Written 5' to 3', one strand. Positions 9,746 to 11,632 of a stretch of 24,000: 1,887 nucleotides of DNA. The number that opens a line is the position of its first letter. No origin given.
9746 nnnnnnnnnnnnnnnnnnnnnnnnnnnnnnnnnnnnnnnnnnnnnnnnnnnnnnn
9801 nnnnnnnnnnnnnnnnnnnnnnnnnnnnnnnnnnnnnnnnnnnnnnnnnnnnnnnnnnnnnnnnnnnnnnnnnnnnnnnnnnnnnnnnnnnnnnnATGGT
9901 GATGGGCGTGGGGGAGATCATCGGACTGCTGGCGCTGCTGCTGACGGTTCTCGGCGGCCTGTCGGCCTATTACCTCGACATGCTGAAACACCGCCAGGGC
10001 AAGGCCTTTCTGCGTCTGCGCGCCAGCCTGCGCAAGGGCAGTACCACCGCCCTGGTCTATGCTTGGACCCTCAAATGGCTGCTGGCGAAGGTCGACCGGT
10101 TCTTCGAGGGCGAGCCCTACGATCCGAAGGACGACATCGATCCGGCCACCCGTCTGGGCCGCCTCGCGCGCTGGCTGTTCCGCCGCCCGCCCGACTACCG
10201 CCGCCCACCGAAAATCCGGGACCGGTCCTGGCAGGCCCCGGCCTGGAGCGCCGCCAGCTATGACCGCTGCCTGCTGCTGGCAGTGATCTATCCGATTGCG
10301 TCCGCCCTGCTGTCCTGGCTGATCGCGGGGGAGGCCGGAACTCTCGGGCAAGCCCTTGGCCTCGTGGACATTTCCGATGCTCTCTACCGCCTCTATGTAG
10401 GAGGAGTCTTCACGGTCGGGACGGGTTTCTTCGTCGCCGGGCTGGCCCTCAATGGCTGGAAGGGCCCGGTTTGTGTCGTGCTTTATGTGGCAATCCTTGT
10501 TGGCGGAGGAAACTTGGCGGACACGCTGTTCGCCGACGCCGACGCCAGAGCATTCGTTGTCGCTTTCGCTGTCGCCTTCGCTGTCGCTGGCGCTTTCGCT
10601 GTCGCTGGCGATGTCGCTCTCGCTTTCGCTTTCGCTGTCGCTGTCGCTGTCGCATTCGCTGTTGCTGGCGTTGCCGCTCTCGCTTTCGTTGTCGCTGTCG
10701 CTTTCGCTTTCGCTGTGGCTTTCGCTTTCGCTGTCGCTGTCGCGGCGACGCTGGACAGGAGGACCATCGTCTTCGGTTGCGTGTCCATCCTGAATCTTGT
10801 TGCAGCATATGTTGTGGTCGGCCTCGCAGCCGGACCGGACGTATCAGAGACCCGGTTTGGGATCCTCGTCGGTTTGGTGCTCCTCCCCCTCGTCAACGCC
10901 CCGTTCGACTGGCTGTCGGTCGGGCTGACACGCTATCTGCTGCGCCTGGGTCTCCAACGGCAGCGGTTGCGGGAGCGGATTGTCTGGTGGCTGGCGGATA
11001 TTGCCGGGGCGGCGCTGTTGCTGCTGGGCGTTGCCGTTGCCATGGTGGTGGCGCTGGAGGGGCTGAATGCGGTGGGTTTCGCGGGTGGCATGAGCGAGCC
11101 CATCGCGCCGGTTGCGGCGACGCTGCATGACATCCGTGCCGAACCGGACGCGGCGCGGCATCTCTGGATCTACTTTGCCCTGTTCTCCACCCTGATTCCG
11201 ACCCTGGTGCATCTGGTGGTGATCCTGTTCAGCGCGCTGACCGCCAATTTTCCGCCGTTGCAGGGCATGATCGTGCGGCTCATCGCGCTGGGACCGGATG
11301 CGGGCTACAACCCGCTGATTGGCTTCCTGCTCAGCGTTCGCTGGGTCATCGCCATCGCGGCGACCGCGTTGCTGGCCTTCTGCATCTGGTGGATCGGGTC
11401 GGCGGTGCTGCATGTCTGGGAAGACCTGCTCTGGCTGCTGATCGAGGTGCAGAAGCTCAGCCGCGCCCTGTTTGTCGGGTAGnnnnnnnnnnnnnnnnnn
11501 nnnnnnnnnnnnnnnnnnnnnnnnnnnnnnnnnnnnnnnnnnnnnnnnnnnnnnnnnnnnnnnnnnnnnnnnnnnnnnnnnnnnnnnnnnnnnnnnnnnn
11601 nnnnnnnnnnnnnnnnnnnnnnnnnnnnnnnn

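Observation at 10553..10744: About 32 tandem hexanucleotide units encoding a 64-residue (Val/Phe)-Ala dipeptide array inside a membrane protein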

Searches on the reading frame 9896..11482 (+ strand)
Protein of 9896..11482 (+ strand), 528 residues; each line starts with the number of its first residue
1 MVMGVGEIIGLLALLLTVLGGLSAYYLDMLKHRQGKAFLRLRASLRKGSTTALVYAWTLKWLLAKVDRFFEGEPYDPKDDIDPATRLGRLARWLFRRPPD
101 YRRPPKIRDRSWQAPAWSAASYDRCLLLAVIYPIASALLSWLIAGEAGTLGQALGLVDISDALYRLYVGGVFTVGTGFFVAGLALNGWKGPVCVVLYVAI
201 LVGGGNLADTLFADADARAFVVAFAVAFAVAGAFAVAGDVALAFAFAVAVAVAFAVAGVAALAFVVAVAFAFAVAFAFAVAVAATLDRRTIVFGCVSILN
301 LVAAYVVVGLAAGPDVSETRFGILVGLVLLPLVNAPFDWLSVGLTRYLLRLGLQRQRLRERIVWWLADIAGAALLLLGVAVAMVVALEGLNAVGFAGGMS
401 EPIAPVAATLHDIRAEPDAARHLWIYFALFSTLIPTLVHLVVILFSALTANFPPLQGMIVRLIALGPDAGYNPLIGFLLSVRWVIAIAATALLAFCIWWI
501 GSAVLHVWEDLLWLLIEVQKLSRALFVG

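Call 5: search_protein_families(library=pfam, proteins=[window:9896-11482:+], max_evalue=1)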
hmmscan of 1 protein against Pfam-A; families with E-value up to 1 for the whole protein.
window:9896-11482:+ (528 aa): 0 families

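Call 10: find_homologous_proteins(query=window:9896-11482:+)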
Query window:9896-11482:+ (528 aa): 386 proteins with E <= 0.001 among 8000 candidates; the best 120 are listed.
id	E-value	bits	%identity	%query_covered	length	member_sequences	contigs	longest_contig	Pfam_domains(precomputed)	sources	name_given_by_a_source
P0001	1.9e-189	649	62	100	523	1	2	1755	-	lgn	-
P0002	1.5e-154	534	50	100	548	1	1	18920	-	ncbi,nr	ncbi:MAG: hypothetical protein P1U37_17305 [Minwuia sp.]|nr:hypothetical protein [Minwuia sp.]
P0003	2.5e-88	315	46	44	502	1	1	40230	-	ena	-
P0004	1.9e-55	207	34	94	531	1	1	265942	-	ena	-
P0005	1.9e-54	204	38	85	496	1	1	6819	-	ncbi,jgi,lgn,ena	-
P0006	9.2e-47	178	35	90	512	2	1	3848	-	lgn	-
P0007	1.7e-43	167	34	47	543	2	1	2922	-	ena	-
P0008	2.0e-40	157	48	16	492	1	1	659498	-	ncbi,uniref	ncbi:hypothetical protein [Rhodospirillum sp. A1_3_36]|uniref:hypothetical protein n=1 Tax=Rhodospir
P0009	7.5e-40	155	33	36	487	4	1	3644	-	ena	-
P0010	2.8e-31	127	31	65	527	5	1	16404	-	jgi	-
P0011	1.2e-30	125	33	37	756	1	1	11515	-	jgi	jgi:hypothetical protein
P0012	1.4e-30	125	31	49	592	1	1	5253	-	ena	-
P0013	7.0e-30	123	35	32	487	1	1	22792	-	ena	-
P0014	1.0e-29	122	36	26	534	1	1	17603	-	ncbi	-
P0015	1.4e-29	122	31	25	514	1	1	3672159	-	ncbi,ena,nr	nr:hypothetical protein [uncultured Hyphomonas sp.]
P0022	1.4e-27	115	28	35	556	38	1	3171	-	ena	-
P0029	8.7e-26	109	32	29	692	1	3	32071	PF13271.12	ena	-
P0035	6.6e-25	106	26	37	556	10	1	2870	-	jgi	jgi:hypothetical protein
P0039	4.0e-24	104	31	70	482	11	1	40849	-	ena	-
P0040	4.4e-24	103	33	30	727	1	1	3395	-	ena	-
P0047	3.4e-23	101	33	73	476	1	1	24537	-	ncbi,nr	ncbi:hypothetical protein OAP54_02280 [Planktomarina temperata]|nr:hypothetical protein [Planktomari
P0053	8.6e-23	99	37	25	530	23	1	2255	-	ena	-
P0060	3.1e-22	97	36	12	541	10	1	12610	-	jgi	jgi:hypothetical protein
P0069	1.2e-21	95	30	83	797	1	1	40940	PF13271.12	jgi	jgi:hypothetical protein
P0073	1.8e-21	95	31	81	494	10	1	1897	-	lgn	-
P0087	9.5e-21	92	31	75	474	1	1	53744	-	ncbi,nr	ncbi:hypothetical protein N9D84_00720 [Planktomarina temperata]|nr:hypothetical protein [Planktomari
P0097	2.5e-20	91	32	74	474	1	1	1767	-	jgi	-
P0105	5.0e-20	90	30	76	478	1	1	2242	-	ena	-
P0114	1.0e-19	89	32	74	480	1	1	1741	-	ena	-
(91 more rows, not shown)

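Call 13: search_protein_families(library=ncbifam, proteins=[window:9896-11482:+, P0069, P0029, P0008], max_evalue=0.1)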
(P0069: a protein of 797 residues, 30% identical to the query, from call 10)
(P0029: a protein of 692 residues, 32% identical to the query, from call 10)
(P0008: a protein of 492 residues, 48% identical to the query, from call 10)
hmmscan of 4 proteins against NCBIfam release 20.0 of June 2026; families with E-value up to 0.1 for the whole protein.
window:9896-11482:+ (528 aa): 0 families

P0069 (797 aa): 0 families

P0029 (692 aa): 0 families

P0008 (492 aa): 0 families

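Call 14: search_protein_families(library=padloc, proteins=[window:9896-11482:+, P0069, P0029, P0008], max_evalue=0.1)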
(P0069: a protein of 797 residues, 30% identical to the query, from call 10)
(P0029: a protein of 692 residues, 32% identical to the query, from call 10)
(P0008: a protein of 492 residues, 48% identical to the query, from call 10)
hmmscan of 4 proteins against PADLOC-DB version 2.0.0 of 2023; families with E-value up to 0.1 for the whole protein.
window:9896-11482:+ (528 aa): 0 families

P0069 (797 aa): 0 families

P0029 (692 aa): 0 families

P0008 (492 aa): 0 families

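Call 17: find_encoding_contigs(protein=P0002, flank=8000, max_places=3)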
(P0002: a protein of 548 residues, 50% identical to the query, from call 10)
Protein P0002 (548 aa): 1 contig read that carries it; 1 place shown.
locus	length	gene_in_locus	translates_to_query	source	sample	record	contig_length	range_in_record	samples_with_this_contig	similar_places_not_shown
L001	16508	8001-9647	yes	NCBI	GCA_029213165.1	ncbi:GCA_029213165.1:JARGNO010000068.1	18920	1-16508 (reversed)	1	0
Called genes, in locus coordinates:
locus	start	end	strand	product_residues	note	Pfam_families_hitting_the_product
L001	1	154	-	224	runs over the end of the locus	PF00923:TAL_FSA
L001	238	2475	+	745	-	PF17764:PriA_3primeBD, PF04851:ResIII, PF00270:DEAD, PF00271:Helicase_C (faint), PF18319:Zn_ribbon_PriA, PF18074:PriA_C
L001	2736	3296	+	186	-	PF00213:OSCP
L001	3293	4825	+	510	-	PF02874:ATP-synt_ab_N, PF00006:ATP-synt_ab, PF00306:ATP-synt_ab_C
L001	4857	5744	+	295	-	PF00231:ATP-synt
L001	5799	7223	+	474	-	PF02874:ATP-synt_ab_N, PF00006:ATP-synt_ab, PF22919:ATP-synt_VA_C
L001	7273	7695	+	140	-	PF02823:ATP-synt_DE_N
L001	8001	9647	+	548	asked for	-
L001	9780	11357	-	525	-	PF01921:tRNA-synt_1f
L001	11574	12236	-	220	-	PF03070:TENA_THI-4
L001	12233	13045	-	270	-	PF05721:PhyH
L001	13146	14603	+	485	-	PF00884:Sulfatase, PF16347:SGSH_C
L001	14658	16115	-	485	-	PF22310:NMB0315_dom_I (weak), PF19425:Csd3_N2 (weak), PF01551:Peptidase_M23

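Call 18: find_encoding_contigs(protein=P0001, flank=8000, max_places=3)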
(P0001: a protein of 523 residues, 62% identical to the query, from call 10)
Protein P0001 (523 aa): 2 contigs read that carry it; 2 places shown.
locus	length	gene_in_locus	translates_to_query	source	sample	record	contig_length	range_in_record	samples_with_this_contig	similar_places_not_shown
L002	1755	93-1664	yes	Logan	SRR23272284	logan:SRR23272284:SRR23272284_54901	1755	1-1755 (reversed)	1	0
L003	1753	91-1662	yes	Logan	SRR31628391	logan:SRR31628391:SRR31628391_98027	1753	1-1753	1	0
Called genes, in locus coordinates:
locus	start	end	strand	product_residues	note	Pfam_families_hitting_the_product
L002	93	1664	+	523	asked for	-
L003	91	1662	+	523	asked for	-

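Call 22: find_related_loci(query=A3, collection=genome_contigs, flank=6000)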
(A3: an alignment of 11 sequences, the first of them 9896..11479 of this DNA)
Query A3 (528 aa) in genome_contigs; peptide patterns used: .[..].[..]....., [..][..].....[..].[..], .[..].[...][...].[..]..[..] (x = any residue, [..] = any of these).
114 stretches matched a pattern; 75 encode a relative of the query (tblastn E <= 1e-3); 74 distinct loci.
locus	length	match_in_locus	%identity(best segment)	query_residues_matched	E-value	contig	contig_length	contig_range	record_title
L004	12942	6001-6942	69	217-528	1e-92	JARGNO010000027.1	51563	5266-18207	MAG: Minwuia sp. isolate bin_bo_oilr1.009 NODE_571_length_51563_cov_6.727576, whole genome shotgun sequence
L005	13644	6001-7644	50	2-528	7e-150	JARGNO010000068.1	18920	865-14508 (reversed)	MAG: Minwuia sp. isolate bin_bo_oilr1.009 NODE_1481_length_18920_cov_6.269176, whole genome shotgun sequence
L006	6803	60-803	61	276-524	2e-71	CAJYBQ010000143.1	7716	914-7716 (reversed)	MAG TPA_asm: uncultured Alphaproteobacteria bacterium isolate SRR5242446_bin.3_MetaBAT_v2.12.1_MAG genome assembly, cont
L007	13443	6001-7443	32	14-498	5e-44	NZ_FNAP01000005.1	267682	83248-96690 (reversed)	Rhodospira trueperi strain ATCC 700224, whole genome shotgun sequence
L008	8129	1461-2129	39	295-497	1e-37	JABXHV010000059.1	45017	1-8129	MAG: Rhodobacteraceae bacterium isolate HF-Dia03 c_000000008578, whole genome shotgun sequence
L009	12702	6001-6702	45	295-526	2e-37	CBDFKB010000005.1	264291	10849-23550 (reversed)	MAG: Rhizobiaceae bacterium isolate bdc0ae03-f3d7-40f0-af1f-13b8e390d0c7 genome assembly, contig: contig_5, whole genome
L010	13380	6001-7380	31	33-495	9e-31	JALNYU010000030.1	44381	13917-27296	MAG: Nevskia sp. isolate SO_2017_GW1 bin 205 NODE_4064_length_44381_cov_25.944841_OW334_2017, whole genome shotgun seque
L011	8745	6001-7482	28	34-522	7e-27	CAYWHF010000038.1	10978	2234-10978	MAG TPA_asm: uncultured Methylocapsa sp. isolate binchicken_co185_218 genome assembly, contig: NODE_9864_length_10978_co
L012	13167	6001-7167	29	40-440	1e-25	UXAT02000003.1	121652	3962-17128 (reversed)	metagenome genome assembly, contig: DF3PA_Contig_11, whole genome shotgun sequence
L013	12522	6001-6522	41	263-441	4e-24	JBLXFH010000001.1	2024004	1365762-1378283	MAG: Rhodospirillales bacterium isolate ET02-11 T02maxbin_out.044_metabat.1RE.5K@1, whole genome shotgun sequence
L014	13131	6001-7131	25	34-442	2e-22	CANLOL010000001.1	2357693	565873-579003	uncultured Sphingorhabdus sp. isolate 902.fasta genome assembly, contig: NODE_1, whole genome shotgun sequence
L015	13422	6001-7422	29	55-511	3e-22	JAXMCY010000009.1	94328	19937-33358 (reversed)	MAG: Methylocystis sp. isolate STL-PRO22 C4.15.fa-9, whole genome shotgun sequence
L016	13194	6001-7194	29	22-440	3e-21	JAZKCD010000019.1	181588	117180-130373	MAG: Pseudomonadota bacterium isolate ADI_H3L2_122-bin017 ADIH3L2_B017_0_000000000019, whole genome shotgun sequence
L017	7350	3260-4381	34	100-468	3e-20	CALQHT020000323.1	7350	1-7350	MAG: Nitrosovibrio sp. Nv4 isolate HRS-HS12-bin-48 genome assembly, contig: HRSG-H12-C13406, whole genome shotgun sequen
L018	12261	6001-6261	48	104-189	7e-16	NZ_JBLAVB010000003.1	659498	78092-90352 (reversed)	Rhodospirillum sp. A1_3_36 NODE_3_length_659498_cov_22.500542, whole genome shotgun sequence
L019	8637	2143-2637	32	323-497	2e-15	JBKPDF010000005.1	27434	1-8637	MAG: Pseudomonadota bacterium isolate GB_EKS_MAG_00031 GB_EKS_000000861927, whole genome shotgun sequence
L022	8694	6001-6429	34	308-453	3e-14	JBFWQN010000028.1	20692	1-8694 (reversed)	MAG: Hyphomicrobiaceae bacterium isolate CA_2019_TPBF_184 NODE_12117_length_20692_cov_3.248578_TPBF, whole genome shotgu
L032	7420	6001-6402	31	15-156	8e-12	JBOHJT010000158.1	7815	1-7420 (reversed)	MAG: Methylocella sp. isolate SE1504_metabat2.bin.19_sub NODE_2115_length_7815_cov_2.340791, whole genome shotgun sequen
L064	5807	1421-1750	31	17-153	4e-8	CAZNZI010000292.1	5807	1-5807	MAG TPA_asm: uncultured Rhodospirillaceae bacterium isolate binchicken_co84_480 genome assembly, contig: k141_2433644, w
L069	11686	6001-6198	40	114-181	2e-6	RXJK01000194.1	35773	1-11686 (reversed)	MAG: Hyphomicrobiales bacterium isolate AWTP1-13 sample_193_scaffold_299, whole genome shotgun sequence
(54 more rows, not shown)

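Call 25: predict_structure(alignment_id=A2)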
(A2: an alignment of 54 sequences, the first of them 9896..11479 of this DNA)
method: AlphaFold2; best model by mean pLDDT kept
length: 528 residues; sequences in the alignment: 54
mean_pLDDT: 84.4   pTM: 0.84
mean pLDDT of the five models: 84.4, 81.6, 80.9, 79.8, 79.7
residues with pLDDT >= 90: 267; 70-90: 171; 50-70: 74; < 50: 16
segments of 3 or more residues with pLDDT < 50: 96-107
pLDDT, mean of each block of 10 residues (from residue 1): 64 82 92 91 80 89 90 64 73 51 46 82 90 89 91 89 90 88 90 92 90 74 62 53 59 58 73 80 78 88 92 89 91 95 95 90 93 96 97 96 96 94 90 91 89 90 93 95 92 90 90 97 94
secondary structure, 60 per line:
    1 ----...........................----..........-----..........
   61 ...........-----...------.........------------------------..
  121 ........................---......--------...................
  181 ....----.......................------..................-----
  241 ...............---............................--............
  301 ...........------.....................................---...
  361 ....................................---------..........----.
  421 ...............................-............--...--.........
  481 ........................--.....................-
elements in order: H5-31 H36-45 H51-71 H86-94 H119-144 H148-153 H162-184 H189-211 H218-235 H241-255 H259-286 H289-311 H318-354 H358-396 H406-415 H420-451 H453-464 H472-504 H507-527

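Call 32: fold_search(model_id=the predicted structure, library=pdb)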
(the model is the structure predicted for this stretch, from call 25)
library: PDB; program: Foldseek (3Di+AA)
matches with E <= 10: 199; with E <= 0.001: 0
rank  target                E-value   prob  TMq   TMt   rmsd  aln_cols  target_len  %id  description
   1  7f47                  1.1e-01  0.51  0.18  0.14  18.3       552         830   14  Cryo-EM structure of Rhizobium etli MprF (released 2022-06-22)
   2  9f63                  4.9e-01  0.20  0.15  0.18  25.4       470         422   14  Crystal structure of Saccharomyces cerevisiae pH nine-sensitive protein 1 (PNS1) (released 2024-05-15)
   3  6fv8_B                4.9e-01  0.20  0.15  0.17  20.0       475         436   11  Dimer structure of the MATE family multidrug resistance transporter Aq_128 from Aquifex aeolicus in the outward-facing (released 2019-03-20)
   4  3o7p                  5.1e-01  0.15  0.14  0.17  18.1       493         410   12  Crystal structure of the E.coli Fucose:proton symporter, FucP (N162A) (released 2010-09-15)
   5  7php_A                6.0e-01  0.10  0.12  0.13  22.4       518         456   13  Structure of Multidrug and Toxin Compound Extrusion (MATE) transporter NorM by NabFab-fiducial assisted cryo-EM (released 2021-09-01)
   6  9pc9                  6.0e-01  0.09  0.10  0.12  23.9       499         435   11  Structure of Synaptic Vesicle Protein 2A Bound to UCB7361 (released 2025-09-10)
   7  6z71_A                6.5e-01  0.23  0.19  0.21  18.9       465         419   10  Structure of the MATE family multidrug resistance transporter Aq_128 from Aquifex aeolicus in the outward-facing state (released 2021-12-01)
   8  6fv6                  6.5e-01  0.20  0.17  0.19  19.4       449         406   11  Monomer structure of the MATE family multidrug resistance transporter Aq_128 from Aquifex aeolicus in the outward-facing (released 2019-03-20)
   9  4mlb_A                6.5e-01  0.13  0.14  0.15  24.5       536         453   12  Reverse polarity of binding pocket suggests different function of a MOP superfamily transporter from Pyrococcus furios (released 2013-09-25)
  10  6z70_A                6.7e-01  0.23  0.18  0.20  18.7       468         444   11  Structure of the MATE family multidrug resistance transporter Aq_128 from Aquifex aeolicus in the outward-facing state (released 2021-12-01)
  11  7dqk_B                9.5e-01  0.21  0.22  0.24  24.1       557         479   12  A nicotine MATE transporter, Nicotiana tabacum MATE2 (NtMATE2) (released 2021-06-09)
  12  7jh5_A                9.8e-01  0.13  0.10  0.16  21.1       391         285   10  Co-LOCKR: de novo designed protein switch (released 2020-09-02)
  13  8thi_A                9.8e-01  0.07  0.12  0.11  23.3       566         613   10  Cryo-EM structure of the Tripartite ATP-independent Periplasmic (TRAP) transporter SiaQM from Haemophilus influenzae ( (released 2023-11-22)
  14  4mlb_B                1.1e+00  0.21  0.21  0.23  19.5       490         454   12  Reverse polarity of binding pocket suggests different function of a MOP superfamily transporter from Pyrococcus furios (released 2013-09-25)
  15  3gi9_C                1.1e+00  0.06  0.10  0.11  25.7       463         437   14  Crystal Structure of ApcT Transporter Bound to 7F11 Monoclonal Fab Fragment (released 2009-08-18)
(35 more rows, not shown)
